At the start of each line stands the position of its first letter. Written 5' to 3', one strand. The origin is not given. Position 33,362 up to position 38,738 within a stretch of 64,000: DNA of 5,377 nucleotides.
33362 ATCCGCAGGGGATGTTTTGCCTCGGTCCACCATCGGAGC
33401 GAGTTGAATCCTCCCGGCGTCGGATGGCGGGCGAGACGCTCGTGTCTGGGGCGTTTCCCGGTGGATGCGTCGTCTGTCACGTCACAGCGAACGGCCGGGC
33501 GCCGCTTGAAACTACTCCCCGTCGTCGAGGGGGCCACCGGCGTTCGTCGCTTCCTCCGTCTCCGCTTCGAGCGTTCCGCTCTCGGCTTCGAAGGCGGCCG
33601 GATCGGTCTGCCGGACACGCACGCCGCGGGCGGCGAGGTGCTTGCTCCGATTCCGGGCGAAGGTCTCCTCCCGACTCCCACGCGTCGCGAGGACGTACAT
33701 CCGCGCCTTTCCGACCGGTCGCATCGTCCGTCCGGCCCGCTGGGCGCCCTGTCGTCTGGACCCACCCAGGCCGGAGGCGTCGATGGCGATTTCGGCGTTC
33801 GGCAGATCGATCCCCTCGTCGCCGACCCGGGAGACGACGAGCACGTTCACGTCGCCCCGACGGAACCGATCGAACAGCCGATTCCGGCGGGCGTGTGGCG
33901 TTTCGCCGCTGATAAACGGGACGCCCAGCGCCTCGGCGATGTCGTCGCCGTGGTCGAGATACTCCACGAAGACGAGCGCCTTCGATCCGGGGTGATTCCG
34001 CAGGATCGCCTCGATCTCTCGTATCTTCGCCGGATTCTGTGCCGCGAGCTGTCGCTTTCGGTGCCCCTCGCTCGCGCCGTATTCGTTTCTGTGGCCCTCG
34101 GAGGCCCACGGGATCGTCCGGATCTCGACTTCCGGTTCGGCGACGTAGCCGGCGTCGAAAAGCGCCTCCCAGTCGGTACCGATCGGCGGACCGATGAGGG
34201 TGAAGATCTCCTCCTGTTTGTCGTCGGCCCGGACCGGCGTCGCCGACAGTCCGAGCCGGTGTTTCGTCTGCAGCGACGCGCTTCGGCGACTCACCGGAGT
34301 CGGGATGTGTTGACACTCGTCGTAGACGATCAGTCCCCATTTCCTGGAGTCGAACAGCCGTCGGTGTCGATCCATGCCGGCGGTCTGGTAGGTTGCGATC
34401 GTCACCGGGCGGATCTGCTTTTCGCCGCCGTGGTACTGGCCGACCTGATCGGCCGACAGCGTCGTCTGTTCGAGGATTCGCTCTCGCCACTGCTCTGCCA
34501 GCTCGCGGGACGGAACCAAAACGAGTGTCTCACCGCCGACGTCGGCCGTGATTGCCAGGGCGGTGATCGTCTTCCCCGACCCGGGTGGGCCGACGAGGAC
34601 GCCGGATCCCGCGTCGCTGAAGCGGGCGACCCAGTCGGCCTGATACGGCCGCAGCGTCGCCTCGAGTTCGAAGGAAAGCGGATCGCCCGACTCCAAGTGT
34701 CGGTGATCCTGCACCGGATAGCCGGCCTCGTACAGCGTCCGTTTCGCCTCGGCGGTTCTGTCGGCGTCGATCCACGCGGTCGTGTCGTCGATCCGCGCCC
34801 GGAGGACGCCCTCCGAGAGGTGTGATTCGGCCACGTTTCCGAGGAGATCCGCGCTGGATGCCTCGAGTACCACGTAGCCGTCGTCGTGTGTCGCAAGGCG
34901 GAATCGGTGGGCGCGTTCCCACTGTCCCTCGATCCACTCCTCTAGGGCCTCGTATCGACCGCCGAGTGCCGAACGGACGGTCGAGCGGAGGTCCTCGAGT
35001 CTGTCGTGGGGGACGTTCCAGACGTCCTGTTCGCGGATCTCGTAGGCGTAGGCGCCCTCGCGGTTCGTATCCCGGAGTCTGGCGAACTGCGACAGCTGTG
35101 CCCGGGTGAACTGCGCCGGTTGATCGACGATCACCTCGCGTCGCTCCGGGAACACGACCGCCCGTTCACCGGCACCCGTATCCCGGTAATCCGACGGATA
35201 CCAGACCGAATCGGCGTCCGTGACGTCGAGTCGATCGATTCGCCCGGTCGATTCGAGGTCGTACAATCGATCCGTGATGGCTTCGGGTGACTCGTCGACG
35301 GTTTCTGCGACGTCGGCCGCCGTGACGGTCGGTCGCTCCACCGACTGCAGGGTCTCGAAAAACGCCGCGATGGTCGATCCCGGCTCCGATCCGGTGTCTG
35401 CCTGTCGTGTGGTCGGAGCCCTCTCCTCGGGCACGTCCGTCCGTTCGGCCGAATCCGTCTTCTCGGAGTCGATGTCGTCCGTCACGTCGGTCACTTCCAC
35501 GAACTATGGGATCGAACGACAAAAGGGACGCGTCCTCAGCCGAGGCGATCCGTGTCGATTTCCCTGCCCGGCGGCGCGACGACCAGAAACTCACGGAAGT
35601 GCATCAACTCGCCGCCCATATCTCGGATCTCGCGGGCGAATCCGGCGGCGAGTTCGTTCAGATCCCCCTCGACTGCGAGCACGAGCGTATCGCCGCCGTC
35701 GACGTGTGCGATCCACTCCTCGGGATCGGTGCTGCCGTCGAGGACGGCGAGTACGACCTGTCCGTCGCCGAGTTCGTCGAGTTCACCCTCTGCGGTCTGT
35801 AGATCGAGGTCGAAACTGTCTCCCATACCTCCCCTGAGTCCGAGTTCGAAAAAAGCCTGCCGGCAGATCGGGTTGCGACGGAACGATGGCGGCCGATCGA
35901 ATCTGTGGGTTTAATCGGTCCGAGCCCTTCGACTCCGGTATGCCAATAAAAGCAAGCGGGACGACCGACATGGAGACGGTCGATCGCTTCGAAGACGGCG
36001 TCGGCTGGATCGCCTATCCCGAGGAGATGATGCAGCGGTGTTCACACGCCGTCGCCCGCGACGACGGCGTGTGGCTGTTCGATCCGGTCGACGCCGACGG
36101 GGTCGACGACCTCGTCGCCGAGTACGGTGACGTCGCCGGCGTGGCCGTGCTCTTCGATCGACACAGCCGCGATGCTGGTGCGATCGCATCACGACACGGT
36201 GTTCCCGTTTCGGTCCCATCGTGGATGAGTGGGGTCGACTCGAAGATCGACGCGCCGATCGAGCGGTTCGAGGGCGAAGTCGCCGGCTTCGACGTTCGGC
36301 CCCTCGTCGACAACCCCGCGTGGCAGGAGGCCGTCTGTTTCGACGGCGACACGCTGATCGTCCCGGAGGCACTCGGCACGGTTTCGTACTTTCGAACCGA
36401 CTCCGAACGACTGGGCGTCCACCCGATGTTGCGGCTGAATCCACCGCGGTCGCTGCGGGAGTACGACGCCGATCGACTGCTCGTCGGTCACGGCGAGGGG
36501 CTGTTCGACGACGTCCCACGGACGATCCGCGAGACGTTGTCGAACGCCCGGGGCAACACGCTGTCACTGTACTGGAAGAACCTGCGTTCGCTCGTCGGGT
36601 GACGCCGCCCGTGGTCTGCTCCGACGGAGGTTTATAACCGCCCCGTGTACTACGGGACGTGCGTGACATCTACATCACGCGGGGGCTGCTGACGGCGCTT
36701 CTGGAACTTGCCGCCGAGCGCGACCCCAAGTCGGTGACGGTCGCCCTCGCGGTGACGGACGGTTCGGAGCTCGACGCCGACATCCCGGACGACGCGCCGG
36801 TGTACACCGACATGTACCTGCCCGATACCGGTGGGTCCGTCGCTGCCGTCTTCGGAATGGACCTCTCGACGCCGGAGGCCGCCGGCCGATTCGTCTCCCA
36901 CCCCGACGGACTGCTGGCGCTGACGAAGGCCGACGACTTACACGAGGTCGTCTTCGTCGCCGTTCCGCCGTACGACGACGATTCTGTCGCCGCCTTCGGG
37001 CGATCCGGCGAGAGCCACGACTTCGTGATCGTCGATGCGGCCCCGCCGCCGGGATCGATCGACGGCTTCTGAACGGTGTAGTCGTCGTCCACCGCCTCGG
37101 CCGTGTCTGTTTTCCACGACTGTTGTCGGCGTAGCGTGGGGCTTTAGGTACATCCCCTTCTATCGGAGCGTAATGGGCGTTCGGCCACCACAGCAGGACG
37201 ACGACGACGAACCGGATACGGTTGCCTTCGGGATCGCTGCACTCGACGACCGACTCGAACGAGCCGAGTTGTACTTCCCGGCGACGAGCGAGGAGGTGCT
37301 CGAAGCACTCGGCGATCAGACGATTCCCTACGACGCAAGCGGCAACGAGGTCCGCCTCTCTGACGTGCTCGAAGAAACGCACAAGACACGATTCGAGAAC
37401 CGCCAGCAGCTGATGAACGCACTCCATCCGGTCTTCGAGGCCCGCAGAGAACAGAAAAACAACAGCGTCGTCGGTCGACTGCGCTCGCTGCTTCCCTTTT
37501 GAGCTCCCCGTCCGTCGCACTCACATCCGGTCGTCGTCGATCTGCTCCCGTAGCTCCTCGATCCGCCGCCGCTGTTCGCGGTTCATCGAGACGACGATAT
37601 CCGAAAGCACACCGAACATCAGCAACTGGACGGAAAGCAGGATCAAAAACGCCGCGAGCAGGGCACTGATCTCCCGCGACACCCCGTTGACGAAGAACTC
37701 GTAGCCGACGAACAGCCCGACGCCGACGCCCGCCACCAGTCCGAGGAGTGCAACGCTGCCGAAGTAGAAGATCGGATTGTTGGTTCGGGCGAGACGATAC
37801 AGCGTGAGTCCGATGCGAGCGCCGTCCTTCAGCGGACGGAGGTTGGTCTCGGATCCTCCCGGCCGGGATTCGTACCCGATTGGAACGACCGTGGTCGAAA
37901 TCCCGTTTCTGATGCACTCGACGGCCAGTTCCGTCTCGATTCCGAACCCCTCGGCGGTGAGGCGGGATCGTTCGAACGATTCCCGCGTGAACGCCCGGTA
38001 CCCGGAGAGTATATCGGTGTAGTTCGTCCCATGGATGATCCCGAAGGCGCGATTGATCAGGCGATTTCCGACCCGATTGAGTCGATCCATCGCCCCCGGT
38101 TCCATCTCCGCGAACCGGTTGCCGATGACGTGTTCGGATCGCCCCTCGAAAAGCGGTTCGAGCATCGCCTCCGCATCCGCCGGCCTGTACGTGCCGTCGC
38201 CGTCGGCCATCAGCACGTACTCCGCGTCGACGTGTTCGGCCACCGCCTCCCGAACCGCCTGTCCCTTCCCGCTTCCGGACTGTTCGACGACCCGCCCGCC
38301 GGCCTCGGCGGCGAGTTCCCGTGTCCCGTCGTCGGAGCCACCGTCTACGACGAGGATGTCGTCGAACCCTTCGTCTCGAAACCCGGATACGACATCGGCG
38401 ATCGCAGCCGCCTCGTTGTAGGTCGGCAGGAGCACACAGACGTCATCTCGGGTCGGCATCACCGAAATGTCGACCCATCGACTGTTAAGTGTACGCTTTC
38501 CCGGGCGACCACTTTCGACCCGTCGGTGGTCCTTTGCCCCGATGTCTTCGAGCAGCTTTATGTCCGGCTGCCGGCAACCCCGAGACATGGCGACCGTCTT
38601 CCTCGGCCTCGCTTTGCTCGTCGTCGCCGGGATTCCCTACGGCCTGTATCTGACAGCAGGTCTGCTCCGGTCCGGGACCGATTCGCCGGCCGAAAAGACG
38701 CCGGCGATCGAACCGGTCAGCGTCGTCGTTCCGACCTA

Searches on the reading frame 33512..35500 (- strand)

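Call 50: search_protein_families(library=pfam, proteins=[window:33512-35500:-])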
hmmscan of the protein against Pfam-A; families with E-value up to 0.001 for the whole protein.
window:33512-35500:- (662 aa): 6 families
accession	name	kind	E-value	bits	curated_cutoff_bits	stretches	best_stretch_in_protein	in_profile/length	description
PF16203.11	ERCC3_RAD25_C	-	3.9e-26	92.3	27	1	464-630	18-193/248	ERCC3/RAD25/XPB C-terminal helicase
PF04851.21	ResIII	-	5.1e-20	72.5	22.5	1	282-424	3-164/164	Type III restriction enzyme, res subunit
PF00271.37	Helicase_C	-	1.4e-16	61.1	23.5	1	492-594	2-108/110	Helicase conserved C-terminal domain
PF00176.29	SNF2-rel_dom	-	2.9e-09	36.9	24.9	1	297-436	17-175/290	SNF2-related domain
PF00270.35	DEAD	-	4.2e-08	33.5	26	1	285-423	2-161/167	DEAD/DEAH box helicase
PF13401.12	AAA_22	-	5.8e-05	23.8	27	1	295-402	3-99/130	AAA domain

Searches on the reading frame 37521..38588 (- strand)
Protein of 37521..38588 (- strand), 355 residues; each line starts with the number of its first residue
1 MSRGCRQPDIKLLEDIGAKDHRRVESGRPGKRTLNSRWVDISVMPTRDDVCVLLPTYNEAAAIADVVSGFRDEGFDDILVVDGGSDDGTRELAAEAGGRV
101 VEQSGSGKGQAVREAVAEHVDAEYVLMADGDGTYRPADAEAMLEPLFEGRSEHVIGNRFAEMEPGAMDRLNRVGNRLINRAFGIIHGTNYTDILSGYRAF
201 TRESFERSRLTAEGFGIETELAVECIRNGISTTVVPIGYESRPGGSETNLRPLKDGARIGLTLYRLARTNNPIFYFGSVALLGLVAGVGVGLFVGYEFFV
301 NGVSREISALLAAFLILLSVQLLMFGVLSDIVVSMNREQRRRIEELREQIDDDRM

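Call 10: search_protein_families(library=pfam, proteins=[window:37521-38588:-])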
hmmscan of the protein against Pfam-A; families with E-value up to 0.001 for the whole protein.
window:37521-38588:- (355 aa): 2 families
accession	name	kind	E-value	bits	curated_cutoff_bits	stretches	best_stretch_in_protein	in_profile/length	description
PF00535.33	Glycos_transf_2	-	5.9e-18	65.8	23.3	1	51-207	1-166/168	Glycosyl transferase family 2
PF13704.12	Glyco_tranf_2_4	-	3.4e-05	24.7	27.5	1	58-131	2-81/98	Glycosyl transferase family 2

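Call 51: search_protein_families(library=ncbifam, proteins=[window:37521-38588:-], max_evalue=0.01)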
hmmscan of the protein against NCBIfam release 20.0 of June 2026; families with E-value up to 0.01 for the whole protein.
window:37521-38588:- (355 aa): 12 families
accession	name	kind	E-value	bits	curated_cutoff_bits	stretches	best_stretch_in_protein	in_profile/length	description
TIGR04182.1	glyco_TIGR04182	equivalog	1.7e-127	424.8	325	1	49-343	1-293/293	S-layer glycoprotein N-glycosyltransferase AglJ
NF041391.1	DPhHxTase_Halo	equivalog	2.7e-29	101.7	375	1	56-266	3-208/213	dolichyl-phosphate hexose transferase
NF058614.1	PPMAGASynPpgS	equivalog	1e-19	70.9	370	1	49-225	1-182/226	polyprenyl-phospho-N-acetylgalactosaminyl synthase PpgS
NF010496.0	PRK13915.1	equivalog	1.2e-10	41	262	1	46-148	29-144/307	glucosyl-3-phosphoglycerate synthase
TIGR04283.1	glyco_like_mftF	equivalog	5.9e-09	35.8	182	1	51-187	2-137/221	TIGR04283 family arsenosugar biosynthesis glycosyltransferase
TIGR03937.1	PgaC_IcaA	equivalog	4.8e-07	29.1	422.3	1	46-148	43-152/407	poly-beta-1,6-N-acetyl-D-glucosamine synthase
NF045692.1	OglycostaseCruG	equivalog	6.7e-05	22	600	1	49-94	42-89/386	2'-O-glycosyltransferase CruG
NF041875.1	EPS_EpsD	equivalog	0.00011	21.8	370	1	51-138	2-96/325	exopolysaccharide biosynthesis glycosyltransferase EpsD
NF047683.1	TeichurnBiosyTuaG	equivalog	0.00015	21.5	400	1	45-143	3-108/252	teichuronic acid biosynthesis protein TuaG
TIGR03965.1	mycofact_glyco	equivalog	0.00067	18.6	280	1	32-155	56-188/467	mycofactocin biosynthesis glycosyltransferase MftF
TIGR03469.1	HpnB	hypoth_equivalog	0.00077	18.6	379.25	1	44-136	40-150/386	hopene-associated glycosyltransferase HpnB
NF041865.1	EpsU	equivalog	0.0062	15.6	700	1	46-142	37-143/394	exopolysaccharide biosynthesis GT2 family glycosyltransferase EpsU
